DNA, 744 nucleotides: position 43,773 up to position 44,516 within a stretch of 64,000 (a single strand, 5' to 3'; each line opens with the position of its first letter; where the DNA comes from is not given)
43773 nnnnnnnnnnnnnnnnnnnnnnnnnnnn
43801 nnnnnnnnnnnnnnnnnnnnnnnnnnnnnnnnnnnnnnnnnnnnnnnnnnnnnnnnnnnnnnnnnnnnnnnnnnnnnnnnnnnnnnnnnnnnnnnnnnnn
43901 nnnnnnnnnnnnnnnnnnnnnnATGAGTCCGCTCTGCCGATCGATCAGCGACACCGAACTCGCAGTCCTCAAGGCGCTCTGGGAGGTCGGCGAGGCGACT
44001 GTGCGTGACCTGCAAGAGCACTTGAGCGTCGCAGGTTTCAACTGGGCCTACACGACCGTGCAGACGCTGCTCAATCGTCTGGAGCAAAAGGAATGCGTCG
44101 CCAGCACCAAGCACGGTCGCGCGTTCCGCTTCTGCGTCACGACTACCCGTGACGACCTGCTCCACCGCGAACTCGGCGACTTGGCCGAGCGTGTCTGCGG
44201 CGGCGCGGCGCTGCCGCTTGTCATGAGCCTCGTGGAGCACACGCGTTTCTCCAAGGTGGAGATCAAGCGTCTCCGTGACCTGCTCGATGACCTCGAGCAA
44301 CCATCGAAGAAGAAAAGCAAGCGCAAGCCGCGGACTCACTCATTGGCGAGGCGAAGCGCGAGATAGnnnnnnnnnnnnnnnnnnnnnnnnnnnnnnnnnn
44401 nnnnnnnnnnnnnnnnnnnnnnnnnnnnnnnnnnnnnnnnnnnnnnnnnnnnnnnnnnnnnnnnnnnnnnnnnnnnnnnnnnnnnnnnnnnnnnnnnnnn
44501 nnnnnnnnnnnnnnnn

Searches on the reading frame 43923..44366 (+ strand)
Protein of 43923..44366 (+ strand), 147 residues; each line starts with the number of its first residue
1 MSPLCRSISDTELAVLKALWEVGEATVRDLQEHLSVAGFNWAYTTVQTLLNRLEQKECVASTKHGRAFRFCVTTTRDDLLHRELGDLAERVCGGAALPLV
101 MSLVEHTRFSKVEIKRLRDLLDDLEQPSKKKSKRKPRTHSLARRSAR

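Call 6: search_protein_families(library=pfam, proteins=[window:43923-44366:+], max_evalue=0.001)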
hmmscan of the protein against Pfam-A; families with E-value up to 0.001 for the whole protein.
window:43923-44366:+ (147 aa): 3 families
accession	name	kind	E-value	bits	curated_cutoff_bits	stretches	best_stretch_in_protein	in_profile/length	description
PF03965.22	Penicillinase_R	-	1.5e-29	103.1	22.6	1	8-122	1-114/115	Penicillinase repressor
PF01047.28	MarR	-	9.6e-05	22.6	24.6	1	8-64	1-52/59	MarR family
PF01978.25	TrmB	-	0.00017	21.8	25.6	1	8-65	6-58/68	Sugar-specific transcriptional regulator TrmB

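Call 9: find_encoding_contigs(protein=window:43923-44366:+, flank=3000, max_places=6)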
Protein window:43923-44366:+ (147 aa): 22 contigs read that carry it; 6 places shown.
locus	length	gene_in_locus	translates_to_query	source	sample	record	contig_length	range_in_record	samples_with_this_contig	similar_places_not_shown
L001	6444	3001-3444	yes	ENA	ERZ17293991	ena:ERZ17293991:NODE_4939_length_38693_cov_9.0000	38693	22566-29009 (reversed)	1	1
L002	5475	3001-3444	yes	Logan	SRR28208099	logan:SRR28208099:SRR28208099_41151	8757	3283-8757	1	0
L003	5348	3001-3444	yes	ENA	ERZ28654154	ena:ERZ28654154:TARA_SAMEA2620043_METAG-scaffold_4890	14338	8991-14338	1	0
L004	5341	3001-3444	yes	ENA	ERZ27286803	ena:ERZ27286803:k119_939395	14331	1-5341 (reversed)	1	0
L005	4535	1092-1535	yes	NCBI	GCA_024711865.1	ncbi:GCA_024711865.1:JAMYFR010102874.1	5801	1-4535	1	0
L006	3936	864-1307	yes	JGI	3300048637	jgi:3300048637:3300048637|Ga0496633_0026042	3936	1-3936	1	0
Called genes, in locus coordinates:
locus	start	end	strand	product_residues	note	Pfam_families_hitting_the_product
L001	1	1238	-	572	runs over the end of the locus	PF07719:TPR_2 (faint), PF13428:TPR_14 (faint), PF14559:TPR_19 (weak), PF13432:TPR_16 (weak), PF14559:TPR_19 (weak)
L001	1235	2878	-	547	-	PF01425:Amidase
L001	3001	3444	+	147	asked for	PF03965:Penicillinase_R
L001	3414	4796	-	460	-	PF02225:PA (faint), PF04389:Peptidase_M28, PF01546:Peptidase_M20 (weak)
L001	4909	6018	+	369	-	PF08495:FIST, PF10442:FIST_C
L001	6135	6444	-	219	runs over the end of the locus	PF00881:Nitroreductase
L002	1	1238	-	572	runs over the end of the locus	PF13428:TPR_14 (faint), PF07719:TPR_2 (faint), PF13174:TPR_6 (faint), PF14559:TPR_19 (weak), PF13432:TPR_16 (weak), PF14559:TPR_19 (weak)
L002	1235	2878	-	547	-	PF01425:Amidase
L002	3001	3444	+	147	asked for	PF03965:Penicillinase_R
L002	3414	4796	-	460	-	PF04389:Peptidase_M28, PF01546:Peptidase_M20 (weak)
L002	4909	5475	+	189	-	?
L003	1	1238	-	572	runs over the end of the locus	PF07719:TPR_2 (faint), PF13428:TPR_14 (faint), PF14559:TPR_19 (weak), PF13432:TPR_16 (weak), PF14559:TPR_19 (weak)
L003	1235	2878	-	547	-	PF01425:Amidase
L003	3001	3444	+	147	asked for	PF03965:Penicillinase_R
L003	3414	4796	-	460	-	PF02225:PA (faint), PF04389:Peptidase_M28, PF01546:Peptidase_M20 (weak)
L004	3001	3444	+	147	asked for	PF03965:Penicillinase_R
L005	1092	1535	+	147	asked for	PF03965:Penicillinase_R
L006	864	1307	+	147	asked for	PF03965:Penicillinase_R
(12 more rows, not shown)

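Call 10: find_homologous_proteins(query=window:43923-44363:+, max_evalue=0.00001)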
Query window:43923-44363:+ (147 aa): 475 proteins with E <= 0.00001 among 613 candidates; the best 120 are listed.
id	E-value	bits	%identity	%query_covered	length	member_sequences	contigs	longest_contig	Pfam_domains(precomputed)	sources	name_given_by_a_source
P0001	5.4e-90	316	99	100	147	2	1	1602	PF03965.23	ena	-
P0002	8.0e-52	193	98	62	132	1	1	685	PF03965.23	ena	-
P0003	3.1e-47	178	68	86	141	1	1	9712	PF03965.23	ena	-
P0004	1.8e-46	175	64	90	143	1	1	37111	PF01978.26,PF03965.23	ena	-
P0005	6.4e-45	170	64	93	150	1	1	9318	PF03965.23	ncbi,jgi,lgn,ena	-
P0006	6.7e-43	164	59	94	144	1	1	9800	PF03965.23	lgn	-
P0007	2.4e-42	162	58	91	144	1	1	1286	PF03965.23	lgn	-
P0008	6.9e-39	151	58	93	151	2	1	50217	PF03965.23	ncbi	-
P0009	1.9e-38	150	60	85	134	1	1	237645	PF01978.26,PF03965.23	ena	-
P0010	1.2e-36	144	59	85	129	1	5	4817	PF03965.23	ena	-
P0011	1.1e-35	141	57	85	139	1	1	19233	PF03965.23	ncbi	-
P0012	1.3e-35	140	57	86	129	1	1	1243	PF01978.26,PF03965.23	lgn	-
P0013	2.5e-35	139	56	86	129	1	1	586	PF03965.23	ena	-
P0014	4.6e-35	139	54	89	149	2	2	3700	PF01978.26,PF03965.23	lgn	-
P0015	4.9e-35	138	52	93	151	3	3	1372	PF01978.26,PF03965.23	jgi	jgi:predicted transcriptional regulator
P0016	5.1e-35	138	56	86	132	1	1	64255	PF03965.23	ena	-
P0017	9.2e-35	138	56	86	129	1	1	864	PF03965.23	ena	-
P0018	1.3e-34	137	54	90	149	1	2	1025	PF01978.26,PF03965.23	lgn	-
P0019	1.5e-34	137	55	84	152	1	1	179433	PF01978.26,PF03965.23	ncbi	-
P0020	2.3e-34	136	54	90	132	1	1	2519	PF03965.23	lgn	-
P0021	7.1e-34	135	56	82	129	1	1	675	PF03965.23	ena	-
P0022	9.9e-34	134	52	93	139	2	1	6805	PF01978.26,PF03965.23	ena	-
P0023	1.3e-33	134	55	90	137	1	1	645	PF03965.23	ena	-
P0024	1.7e-33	133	51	99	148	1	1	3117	PF03965.23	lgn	-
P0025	1.8e-33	133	57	83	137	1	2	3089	PF03965.23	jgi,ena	jgi:BlaI family transcriptional regulator, penicillinase repressor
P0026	2.4e-33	133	55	88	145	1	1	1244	PF01047.29,PF03965.23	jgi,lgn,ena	-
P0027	2.7e-33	133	53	86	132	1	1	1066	PF03965.23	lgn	-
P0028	2.9e-33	133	58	84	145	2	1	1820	PF03965.23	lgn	-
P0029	3.2e-33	133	54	93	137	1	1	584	PF03965.23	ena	-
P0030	4.6e-33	132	54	93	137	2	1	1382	PF03965.23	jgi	jgi:predicted transcriptional regulator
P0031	5.3e-33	132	56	86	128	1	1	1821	PF01978.26,PF03965.23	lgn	-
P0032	5.6e-33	132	57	83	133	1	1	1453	PF03965.23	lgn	-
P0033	7.3e-33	131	55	85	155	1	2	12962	PF03965.23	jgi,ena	-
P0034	7.9e-33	131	51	96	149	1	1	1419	PF01978.26,PF03965.23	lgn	-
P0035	2.5e-32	130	55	88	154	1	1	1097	PF03965.23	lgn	-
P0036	2.8e-32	130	56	81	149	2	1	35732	PF03965.23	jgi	-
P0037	3.3e-32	129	53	90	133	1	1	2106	PF03965.23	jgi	jgi:predicted transcriptional regulator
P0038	3.5e-32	129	54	88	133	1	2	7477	PF01978.26,PF03965.23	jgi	jgi:predicted transcriptional regulator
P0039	3.8e-32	129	55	87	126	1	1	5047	PF01047.29,PF25212.3,PF01978.26,PF03965.23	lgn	-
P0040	5.6e-32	129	58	82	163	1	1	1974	PF03965.23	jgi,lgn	-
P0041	1.1e-31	128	53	79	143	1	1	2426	PF01978.26,PF03965.23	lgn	-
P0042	1.2e-31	127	56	84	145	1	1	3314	PF03965.23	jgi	jgi:predicted transcriptional regulator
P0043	1.7e-31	127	50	88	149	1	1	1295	PF03965.23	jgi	jgi:predicted transcriptional regulator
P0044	1.7e-31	127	50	92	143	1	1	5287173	PF03965.23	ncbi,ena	-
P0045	1.8e-31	127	51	92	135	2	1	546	PF01978.26,PF03965.23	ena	-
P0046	1.8e-31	127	54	88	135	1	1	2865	PF01978.26,PF03965.23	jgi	jgi:predicted transcriptional regulator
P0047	1.9e-31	127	53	90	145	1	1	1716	PF03965.23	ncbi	-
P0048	2.0e-31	127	53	87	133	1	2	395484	PF03965.23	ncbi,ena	-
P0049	2.2e-31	127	53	86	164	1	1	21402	PF01978.26,PF03965.23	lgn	-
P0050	2.5e-31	126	55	81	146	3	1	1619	PF03965.23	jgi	jgi:predicted transcriptional regulator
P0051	3.4e-31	126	52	87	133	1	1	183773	PF03965.23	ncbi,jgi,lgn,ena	jgi:predicted transcriptional regulator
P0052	3.7e-31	126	58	82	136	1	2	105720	PF03965.23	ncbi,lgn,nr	ncbi:MAG: BlaI/MecI/CopY family transcriptional regulator [Planctomycetes bacterium]|nr:BlaI/MecI/Co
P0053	4.0e-31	126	53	92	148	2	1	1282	PF03965.23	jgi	jgi:BlaI family transcriptional regulator, penicillinase repressor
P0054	4.1e-31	126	56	83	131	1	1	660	PF03965.23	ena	-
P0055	4.4e-31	126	56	82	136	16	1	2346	PF01978.26,PF03965.23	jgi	jgi:predicted transcriptional regulator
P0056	4.9e-31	126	51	91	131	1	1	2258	PF03965.23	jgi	jgi:BlaI family transcriptional regulator, penicillinase repressor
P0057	5.4e-31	125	54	87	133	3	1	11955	PF03965.23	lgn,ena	-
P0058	6.6e-31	125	49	97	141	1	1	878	PF03965.23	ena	-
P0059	6.8e-31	125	51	85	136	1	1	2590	PF03965.23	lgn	-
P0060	9.6e-31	125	54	84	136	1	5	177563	PF01978.26,PF03965.23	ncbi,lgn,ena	-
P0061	1.4e-30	124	55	84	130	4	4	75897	PF03965.23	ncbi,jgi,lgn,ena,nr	ncbi:MAG: BlaI/MecI/CopY family transcriptional regulator [Planctomycetia bacterium]|nr:BlaI/MecI/Co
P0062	1.4e-30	124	53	88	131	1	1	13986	PF03965.23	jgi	jgi:predicted transcriptional regulator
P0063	2.1e-30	123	52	87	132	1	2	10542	PF03965.23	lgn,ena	-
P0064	2.2e-30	123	56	86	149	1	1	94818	PF03965.23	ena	-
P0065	2.2e-30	123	51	89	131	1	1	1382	PF03965.23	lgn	-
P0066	2.5e-30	123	54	85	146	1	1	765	PF03965.23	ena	-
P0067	3.0e-30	123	55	87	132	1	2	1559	PF01978.26,PF03965.23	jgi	jgi:BlaI family transcriptional regulator, penicillinase repressor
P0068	3.2e-30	123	55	84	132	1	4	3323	PF03965.23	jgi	jgi:BlaI family transcriptional regulator, penicillinase repressor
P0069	3.2e-30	123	54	85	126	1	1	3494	PF03965.23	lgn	-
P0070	3.3e-30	123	55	84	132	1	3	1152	PF03965.23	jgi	jgi:BlaI family penicillinase repressor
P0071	4.1e-30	123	52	92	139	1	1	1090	PF03965.23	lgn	-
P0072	4.4e-30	122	55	84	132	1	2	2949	PF01978.26,PF03965.23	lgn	-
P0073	6.2e-30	122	54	91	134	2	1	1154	PF01978.26,PF03965.23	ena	-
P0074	6.2e-30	122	51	86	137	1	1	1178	PF01978.26,PF03965.23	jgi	jgi:predicted transcriptional regulator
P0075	7.6e-30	122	53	84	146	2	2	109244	PF01978.26,PF03965.23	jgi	-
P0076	8.6e-30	121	57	82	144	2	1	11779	PF03965.23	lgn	-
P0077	9.1e-30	121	55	81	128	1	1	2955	PF03965.23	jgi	jgi:predicted transcriptional regulator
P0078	9.4e-30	121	54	84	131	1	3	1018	PF01978.26,PF03965.23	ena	-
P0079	9.5e-30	121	50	91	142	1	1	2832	PF03965.23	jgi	jgi:predicted transcriptional regulator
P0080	9.7e-30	121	51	86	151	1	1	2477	PF01978.26,PF03965.23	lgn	-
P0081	1.0e-29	121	51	91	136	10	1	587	PF01978.26,PF03965.23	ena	-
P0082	1.0e-29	121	55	82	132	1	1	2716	PF03965.23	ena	-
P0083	1.1e-29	121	55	83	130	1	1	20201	PF01978.26,PF03965.23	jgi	jgi:predicted transcriptional regulator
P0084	1.1e-29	121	53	80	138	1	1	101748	PF03965.23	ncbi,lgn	-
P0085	1.1e-29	121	53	85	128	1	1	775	PF03965.23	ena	-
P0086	1.1e-29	121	55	88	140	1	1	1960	PF01978.26,PF03965.23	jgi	jgi:BlaI family penicillinase repressor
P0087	1.2e-29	121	53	84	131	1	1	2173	PF01978.26,PF03965.23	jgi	jgi:predicted transcriptional regulator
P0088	1.4e-29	121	52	84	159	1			PF03965.23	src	-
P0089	1.6e-29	121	53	84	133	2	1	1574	PF03965.23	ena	-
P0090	1.8e-29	120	53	84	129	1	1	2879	PF01978.26,PF03965.23,PF12802.14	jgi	jgi:predicted transcriptional regulator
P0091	1.9e-29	120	52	85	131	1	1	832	PF01978.26,PF03965.23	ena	-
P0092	1.9e-29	120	51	85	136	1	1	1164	PF03965.23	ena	-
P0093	2.0e-29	120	52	84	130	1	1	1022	PF01978.26,PF03965.23,PF12802.14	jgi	jgi:predicted transcriptional regulator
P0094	2.1e-29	120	51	86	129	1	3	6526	PF01978.26,PF03965.23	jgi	jgi:predicted transcriptional regulator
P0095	2.4e-29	120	53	82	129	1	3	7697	PF01978.26,PF03965.23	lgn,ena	-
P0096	2.5e-29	120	50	88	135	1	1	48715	PF03965.23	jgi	jgi:BlaI family transcriptional regulator, penicillinase repressor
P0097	2.7e-29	120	55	87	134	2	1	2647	PF01978.26,PF03965.23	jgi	jgi:predicted transcriptional regulator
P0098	2.8e-29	120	53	87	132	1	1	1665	PF01978.26,PF03965.23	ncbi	-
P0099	3.2e-29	120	55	87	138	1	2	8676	PF03965.23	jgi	jgi:BlaI family transcriptional regulator, penicillinase repressor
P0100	3.4e-29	120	51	88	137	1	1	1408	PF01047.29,PF01978.26,PF03965.23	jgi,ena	-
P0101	3.4e-29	120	48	95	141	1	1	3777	PF03965.23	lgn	-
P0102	3.7e-29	119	48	99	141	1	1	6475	PF03965.23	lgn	-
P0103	3.8e-29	119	55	87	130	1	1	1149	PF01978.26,PF03965.23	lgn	-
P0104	4.0e-29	119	51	91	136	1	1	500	PF01978.26,PF03965.23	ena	-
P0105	4.1e-29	119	52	84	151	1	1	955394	PF01978.26,PF03965.23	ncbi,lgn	ncbi:MAG: BlaI/MecI/CopY family transcriptional regulator [Phycisphaerales bacterium]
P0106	4.6e-29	119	50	86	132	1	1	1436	PF03965.23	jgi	jgi:predicted transcriptional regulator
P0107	4.8e-29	119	54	84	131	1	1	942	PF03965.23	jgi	jgi:BlaI family penicillinase repressor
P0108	5.2e-29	119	53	84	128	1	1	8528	PF03965.23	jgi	jgi:BlaI family transcriptional regulator, penicillinase repressor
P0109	5.9e-29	119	49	88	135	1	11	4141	PF03965.23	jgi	jgi:BlaI family transcriptional regulator, penicillinase repressor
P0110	5.9e-29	119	52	86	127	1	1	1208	PF03965.23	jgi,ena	-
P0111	6.1e-29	119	52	86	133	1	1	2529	PF03965.23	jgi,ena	jgi:predicted transcriptional regulator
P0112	6.3e-29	119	50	92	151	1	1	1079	PF01978.26,PF03965.23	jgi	jgi:predicted transcriptional regulator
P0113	6.4e-29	119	49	88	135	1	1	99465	PF03965.23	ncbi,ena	-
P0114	7.4e-29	118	49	88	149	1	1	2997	PF01978.26,PF03965.23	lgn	-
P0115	1.3e-28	118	51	86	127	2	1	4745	PF03965.23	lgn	-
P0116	1.3e-28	118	53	87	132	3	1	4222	PF01978.26,PF03965.23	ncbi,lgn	-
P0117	1.4e-28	118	50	88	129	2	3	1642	PF03965.23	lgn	-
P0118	1.5e-28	117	50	88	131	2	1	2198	PF03965.23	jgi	-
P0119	1.6e-28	117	51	89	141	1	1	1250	PF01978.26,PF03965.23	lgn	-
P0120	1.6e-28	117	51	93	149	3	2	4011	PF03965.23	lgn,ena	-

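Call 12: find_encoding_contigs(protein=P0003, flank=4000, max_places=2)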
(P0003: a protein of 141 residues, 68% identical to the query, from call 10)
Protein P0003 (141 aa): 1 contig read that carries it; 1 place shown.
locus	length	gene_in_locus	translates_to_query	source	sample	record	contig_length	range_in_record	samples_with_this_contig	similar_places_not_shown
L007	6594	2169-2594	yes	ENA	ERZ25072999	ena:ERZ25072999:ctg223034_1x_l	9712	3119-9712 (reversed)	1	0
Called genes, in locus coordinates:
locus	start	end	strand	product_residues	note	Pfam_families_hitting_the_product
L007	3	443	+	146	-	?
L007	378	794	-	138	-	-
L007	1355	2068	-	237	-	-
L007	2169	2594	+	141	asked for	PF03965:Penicillinase_R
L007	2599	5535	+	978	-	PF14559:TPR_19 (faint), PF05569:Peptidase_M56, PF13428:TPR_14 (faint), PF00515:TPR_1 (faint), PF07719:TPR_2 (faint), PF13174:TPR_6 (faint), PF13181:TPR_8 (faint), PF13432:TPR_16 (weak), +5 more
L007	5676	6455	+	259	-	PF13181:TPR_8 (faint), PF24575:TPR_Slam (faint), PF07719:TPR_2 (faint), PF13428:TPR_14 (faint), PF23914:TPR_CcmH_CycH (faint), PF13414:TPR_11 (faint), PF14559:TPR_19 (weak), PF13432:TPR_16 (weak)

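Call 13: find_encoding_contigs(protein=P0004, flank=4000, max_places=2)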
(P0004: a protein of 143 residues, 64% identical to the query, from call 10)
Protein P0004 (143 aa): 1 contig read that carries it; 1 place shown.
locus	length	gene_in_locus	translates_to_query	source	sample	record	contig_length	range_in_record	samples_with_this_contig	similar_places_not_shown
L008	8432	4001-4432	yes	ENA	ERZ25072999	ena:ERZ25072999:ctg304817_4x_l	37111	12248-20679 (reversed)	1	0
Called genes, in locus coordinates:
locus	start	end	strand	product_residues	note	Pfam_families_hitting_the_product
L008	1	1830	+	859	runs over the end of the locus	PF23500:DUF7133, PF13646:HEAT_2 (weak)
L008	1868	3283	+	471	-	-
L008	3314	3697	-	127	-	PF02661:Fic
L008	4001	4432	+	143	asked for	PF01978:TrmB (faint), PF03965:Penicillinase_R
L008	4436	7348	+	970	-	PF05569:Peptidase_M56, PF00515:TPR_1 (faint), PF07719:TPR_2 (faint), PF13181:TPR_8 (faint), PF13424:TPR_12 (faint), PF13428:TPR_14 (faint), PF13432:TPR_16 (faint), PF14559:TPR_19 (faint), +3 more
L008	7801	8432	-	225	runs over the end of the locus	-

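Call 14: find_encoding_contigs(protein=P0005, flank=4000, max_places=2)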
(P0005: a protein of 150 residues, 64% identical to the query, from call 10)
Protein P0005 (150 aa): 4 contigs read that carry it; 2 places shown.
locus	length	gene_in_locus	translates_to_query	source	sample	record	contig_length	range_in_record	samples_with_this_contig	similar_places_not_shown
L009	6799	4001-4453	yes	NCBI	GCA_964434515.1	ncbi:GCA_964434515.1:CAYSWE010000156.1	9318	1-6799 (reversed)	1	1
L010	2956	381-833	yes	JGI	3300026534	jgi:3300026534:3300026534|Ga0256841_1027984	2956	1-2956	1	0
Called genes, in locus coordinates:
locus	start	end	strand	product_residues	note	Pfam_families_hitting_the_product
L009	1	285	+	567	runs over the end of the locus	-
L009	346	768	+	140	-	-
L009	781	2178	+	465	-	PF04107:GCS2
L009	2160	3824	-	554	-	PF01425:Amidase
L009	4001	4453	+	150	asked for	PF03965:Penicillinase_R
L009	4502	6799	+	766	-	?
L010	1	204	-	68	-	?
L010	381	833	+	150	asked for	PF03965:Penicillinase_R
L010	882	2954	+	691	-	?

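Call 24: find_related_loci(query=A2, collection=genome_contigs, flank=3500)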
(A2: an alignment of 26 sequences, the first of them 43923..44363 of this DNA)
Query A2 (147 aa) in genome_contigs; peptide patterns used: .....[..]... (x = any residue, [..] = any of these).
90 stretches matched a pattern; 89 encode a relative of the query (tblastn E <= 1e-3); the best 80 are kept; 80 distinct loci.
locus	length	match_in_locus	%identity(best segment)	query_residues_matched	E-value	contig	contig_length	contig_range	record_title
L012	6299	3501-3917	64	1-137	9e-52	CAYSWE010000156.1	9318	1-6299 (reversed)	MAG TPA_asm: uncultured Phycisphaerales bacterium isolate SRP163575_co1_399 genome assembly, contig: NODE_16270_length_9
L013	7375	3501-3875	57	1-125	6e-40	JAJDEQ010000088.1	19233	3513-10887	MAG: Planctomycetota bacterium isolate OFTM49 OFTM49_87, whole genome shotgun sequence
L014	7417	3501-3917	50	1-135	3e-38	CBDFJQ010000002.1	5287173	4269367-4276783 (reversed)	MAG: Planctomycetota bacterium isolate 32b94f43-3cea-4181-b983-06f062260e69 genome assembly, contig: contig_2, whole gen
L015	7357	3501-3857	56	7-125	3e-37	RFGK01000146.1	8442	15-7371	MAG: Planctomycetota bacterium isolate J022 k99_350006, whole genome shotgun sequence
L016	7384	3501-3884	53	7-134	4e-37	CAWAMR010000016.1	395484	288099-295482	MAG: uncultured Planctomycetota bacterium isolate MFD01716.bin.2.152 genome assembly, contig: contig_78351, whole genome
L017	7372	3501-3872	54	1-123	9e-37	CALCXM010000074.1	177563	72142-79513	MAG TPA_asm: uncultured bacterium isolate ERR2206771_bin.185_CONCOCT_v1.1_MAG genome assembly, contig: ERZ888641.10, who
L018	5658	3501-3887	50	7-135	7e-36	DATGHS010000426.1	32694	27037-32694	MAG TPA_asm: Gemmataceae bacterium isolate SMAG_U9787 k141_1637571, whole genome shotgun sequence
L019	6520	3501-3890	53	1-130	1e-35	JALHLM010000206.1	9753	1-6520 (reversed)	MAG: Pirellulales bacterium isolate Bin_18_1_sub c_000000025037, whole genome shotgun sequence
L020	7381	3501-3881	50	7-133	1e-35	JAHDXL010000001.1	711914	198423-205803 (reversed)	MAG: Phycisphaerales bacterium isolate PLA8 NODE_7_length_711914_cov_13.041233, whole genome shotgun sequence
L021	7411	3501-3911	50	1-136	6e-35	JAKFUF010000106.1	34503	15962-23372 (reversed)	MAG: Planctomycetaceae bacterium isolate D1_Bin_10 D1_0000997, whole genome shotgun sequence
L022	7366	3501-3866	52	7-128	9e-35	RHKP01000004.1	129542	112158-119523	MAG: Cyanobacteria bacterium CYA N2_1.scaffold_48, whole genome shotgun sequence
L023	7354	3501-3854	53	8-125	9e-34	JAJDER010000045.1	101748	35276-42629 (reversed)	MAG: Planctomycetota bacterium isolate OFTM9 OFTM9_44, whole genome shotgun sequence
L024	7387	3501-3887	48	7-135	1e-33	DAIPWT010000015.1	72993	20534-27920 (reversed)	MAG TPA_asm: Gemmataceae bacterium isolate CTOTU41487 NODE_185_length_72993_cov_12.299761, whole genome shotgun sequence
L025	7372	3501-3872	52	2-125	2e-33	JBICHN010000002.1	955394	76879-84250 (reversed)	MAG: Phycisphaerales bacterium isolate JB034 k141_121899, whole genome shotgun sequence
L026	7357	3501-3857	54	7-125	2e-33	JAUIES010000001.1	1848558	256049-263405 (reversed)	MAG: Phycisphaerae bacterium isolate 8_bin.42 NODE_2_length_1848558_cov_3.620522, whole genome shotgun sequence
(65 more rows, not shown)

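Call 35: find_encoding_contigs(protein=P0001, flank=3000, max_places=3)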
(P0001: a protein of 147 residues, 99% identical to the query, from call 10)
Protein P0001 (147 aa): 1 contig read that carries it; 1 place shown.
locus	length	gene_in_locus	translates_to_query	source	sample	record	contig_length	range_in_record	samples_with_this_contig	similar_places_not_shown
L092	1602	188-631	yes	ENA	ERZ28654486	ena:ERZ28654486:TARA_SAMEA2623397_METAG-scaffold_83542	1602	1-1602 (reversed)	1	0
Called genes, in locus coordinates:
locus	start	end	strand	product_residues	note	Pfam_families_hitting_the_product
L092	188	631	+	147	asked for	PF03965:Penicillinase_R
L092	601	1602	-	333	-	?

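Call 36: find_encoding_contigs(protein=P0002, flank=3000, max_places=3)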
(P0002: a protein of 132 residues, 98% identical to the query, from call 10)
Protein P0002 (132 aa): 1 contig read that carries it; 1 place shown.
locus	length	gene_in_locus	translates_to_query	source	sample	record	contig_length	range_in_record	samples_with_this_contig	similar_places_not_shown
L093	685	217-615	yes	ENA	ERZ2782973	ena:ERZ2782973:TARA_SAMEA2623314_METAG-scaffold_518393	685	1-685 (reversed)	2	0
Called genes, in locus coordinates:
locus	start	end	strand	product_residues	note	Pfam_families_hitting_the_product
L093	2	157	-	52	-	?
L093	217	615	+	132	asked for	PF03965:Penicillinase_R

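Call 66: search_protein_families(library=ncbifam, proteins=[window:43923-44363:+], max_evalue=0.00001)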
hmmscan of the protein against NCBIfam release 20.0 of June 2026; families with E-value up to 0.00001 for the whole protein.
window:43923-44363:+ (147 aa): 5 families
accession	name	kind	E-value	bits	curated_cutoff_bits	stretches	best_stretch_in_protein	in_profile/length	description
TIGR02698.1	CopY_TcrY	equivalog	8.8e-21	74.5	121.95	1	7-125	1-118/130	CopY/TcrY family copper transport repressor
NF012168.1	BlaI_of_BCL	exception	2e-15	56.8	180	1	7-123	5-120/121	penicillinase repressor BlaI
NF000243.1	MecI_of_mecA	exception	1.9e-08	34.5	250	1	7-122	7-121/123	mecA-type methicillin resistance repressor MecI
NF000244.1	MecI_of_mecC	exception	4e-07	30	250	1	7-123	7-122/125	mecC-type methicillin resistance repressor MecI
NF000186.1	BlaI_of_MRSA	exception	6.2e-06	26.3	250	1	9-125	9-124/126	penicillinase repressor BlaI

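Call 67: search_protein_families(library=pfam, proteins=[L009:4502-6799:+], max_evalue=0.001)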
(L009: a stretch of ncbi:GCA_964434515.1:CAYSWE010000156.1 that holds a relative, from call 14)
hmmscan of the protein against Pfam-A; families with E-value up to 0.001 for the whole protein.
L009:4502-6799:+ (766 aa): 5 families
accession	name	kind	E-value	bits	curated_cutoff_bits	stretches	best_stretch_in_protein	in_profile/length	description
PF05569.17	Peptidase_M56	-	1.9e-31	109.8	31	1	147-321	94-272/296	BlaR1 peptidase M56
PF22316.2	ABhydrolase-like_N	-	1.9e-11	44.2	27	0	602-657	38-96/106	A/B hydrolase-like, N-terminal domain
PF07719.23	TPR_2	-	6.2e-06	26.4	27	0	402-434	1-33/34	Tetratricopeptide repeat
PF00515.34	TPR_1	-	5.7e-05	23.2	27.8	0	602-623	3-24/34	Tetratricopeptide repeat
PF13431.12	TPR_17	-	0.00034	21.1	24.4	0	603-620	16-33/34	Tetratricopeptide repeat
